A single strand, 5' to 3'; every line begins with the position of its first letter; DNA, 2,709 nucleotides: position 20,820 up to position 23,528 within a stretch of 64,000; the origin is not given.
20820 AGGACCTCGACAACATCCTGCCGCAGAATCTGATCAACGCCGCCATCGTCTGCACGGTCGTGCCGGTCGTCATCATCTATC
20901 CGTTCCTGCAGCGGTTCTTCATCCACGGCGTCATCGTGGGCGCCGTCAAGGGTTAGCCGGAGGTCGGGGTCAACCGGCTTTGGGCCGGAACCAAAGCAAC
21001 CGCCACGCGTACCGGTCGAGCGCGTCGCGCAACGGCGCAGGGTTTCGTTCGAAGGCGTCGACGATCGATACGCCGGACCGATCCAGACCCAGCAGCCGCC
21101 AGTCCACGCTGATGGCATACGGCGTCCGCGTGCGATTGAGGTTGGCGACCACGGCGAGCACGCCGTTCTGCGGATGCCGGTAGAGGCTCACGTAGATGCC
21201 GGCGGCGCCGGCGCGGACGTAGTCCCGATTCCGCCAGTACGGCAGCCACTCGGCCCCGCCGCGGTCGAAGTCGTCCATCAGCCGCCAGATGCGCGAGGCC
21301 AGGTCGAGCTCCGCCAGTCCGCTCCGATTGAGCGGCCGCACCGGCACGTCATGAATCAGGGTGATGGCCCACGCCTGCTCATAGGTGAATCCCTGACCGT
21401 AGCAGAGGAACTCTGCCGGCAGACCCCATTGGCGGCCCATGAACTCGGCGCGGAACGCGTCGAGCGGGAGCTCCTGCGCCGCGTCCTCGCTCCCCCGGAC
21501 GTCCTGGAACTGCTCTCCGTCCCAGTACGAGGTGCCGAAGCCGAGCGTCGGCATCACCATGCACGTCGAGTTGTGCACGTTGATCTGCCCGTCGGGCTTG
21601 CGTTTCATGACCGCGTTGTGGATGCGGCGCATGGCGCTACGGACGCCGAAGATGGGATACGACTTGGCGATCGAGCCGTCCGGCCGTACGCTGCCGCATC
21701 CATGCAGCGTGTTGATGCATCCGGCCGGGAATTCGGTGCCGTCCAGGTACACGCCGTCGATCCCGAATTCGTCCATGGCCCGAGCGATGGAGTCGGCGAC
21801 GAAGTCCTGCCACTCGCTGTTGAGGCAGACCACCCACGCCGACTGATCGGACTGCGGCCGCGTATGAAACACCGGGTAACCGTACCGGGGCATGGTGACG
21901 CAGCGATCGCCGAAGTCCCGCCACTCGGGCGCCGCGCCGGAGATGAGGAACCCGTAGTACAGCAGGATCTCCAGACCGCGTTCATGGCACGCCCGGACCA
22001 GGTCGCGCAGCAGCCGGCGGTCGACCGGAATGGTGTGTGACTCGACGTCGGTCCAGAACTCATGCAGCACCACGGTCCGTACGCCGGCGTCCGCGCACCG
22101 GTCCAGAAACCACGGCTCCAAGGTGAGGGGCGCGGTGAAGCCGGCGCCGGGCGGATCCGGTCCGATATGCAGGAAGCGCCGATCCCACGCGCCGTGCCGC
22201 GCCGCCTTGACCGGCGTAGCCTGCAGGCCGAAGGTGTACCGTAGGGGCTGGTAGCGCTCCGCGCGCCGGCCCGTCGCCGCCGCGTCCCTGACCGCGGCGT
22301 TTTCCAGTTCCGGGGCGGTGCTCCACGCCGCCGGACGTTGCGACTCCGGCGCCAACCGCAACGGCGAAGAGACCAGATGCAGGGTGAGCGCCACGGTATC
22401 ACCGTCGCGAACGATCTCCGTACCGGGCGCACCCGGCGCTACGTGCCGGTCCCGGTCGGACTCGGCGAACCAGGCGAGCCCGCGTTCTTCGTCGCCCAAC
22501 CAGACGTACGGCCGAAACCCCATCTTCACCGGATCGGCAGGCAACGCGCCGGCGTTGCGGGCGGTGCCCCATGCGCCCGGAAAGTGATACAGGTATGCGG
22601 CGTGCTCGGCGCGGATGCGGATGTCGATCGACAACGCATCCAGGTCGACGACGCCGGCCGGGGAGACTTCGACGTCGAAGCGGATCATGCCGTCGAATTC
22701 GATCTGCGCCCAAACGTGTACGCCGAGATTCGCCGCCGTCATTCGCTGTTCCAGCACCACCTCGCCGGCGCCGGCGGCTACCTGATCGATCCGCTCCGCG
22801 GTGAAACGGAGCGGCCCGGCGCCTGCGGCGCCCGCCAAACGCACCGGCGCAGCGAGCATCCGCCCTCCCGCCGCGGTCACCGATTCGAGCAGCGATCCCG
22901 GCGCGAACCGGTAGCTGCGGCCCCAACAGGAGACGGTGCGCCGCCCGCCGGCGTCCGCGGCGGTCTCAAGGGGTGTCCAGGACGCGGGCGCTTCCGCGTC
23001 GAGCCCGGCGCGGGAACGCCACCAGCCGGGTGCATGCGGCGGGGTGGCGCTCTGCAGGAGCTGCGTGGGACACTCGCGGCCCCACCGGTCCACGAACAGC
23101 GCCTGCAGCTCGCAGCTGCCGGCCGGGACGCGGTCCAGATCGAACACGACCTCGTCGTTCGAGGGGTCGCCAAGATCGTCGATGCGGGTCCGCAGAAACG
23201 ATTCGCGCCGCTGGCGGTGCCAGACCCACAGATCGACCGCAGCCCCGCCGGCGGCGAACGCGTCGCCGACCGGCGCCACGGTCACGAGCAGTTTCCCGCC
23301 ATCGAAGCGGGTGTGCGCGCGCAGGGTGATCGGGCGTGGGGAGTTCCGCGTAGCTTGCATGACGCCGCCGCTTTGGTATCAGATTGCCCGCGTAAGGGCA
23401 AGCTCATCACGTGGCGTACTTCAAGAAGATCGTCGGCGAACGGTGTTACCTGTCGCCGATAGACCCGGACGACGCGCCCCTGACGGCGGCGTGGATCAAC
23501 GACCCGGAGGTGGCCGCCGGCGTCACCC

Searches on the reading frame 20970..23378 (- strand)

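Call 44: search_protein_families(library=pfam, proteins=[window:20970-23378:-], max_evalue=0.001)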
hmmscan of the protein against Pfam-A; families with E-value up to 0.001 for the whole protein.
window:20970-23378:- (802 aa): 4 families
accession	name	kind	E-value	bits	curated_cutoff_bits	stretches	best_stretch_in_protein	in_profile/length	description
PF19543.5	GH123_N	-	7.6e-27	94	22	2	119-303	326-515/969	Glycoside hydrolase 123, N-terminal domain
PF14871.12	GHL6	-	6.9e-08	33.2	35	1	449-546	38-131/132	Hypothetical glycosyl hydrolase 6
PF19773.5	DUF6259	-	4.7e-05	23.1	28.7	1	457-560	107-216/300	Domain of unknown function (DUF6259)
PF13199.12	Glyco_hydro_66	-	0.00084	18.5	23.7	0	439-547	148-258/546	Glycosyl hydrolase family 66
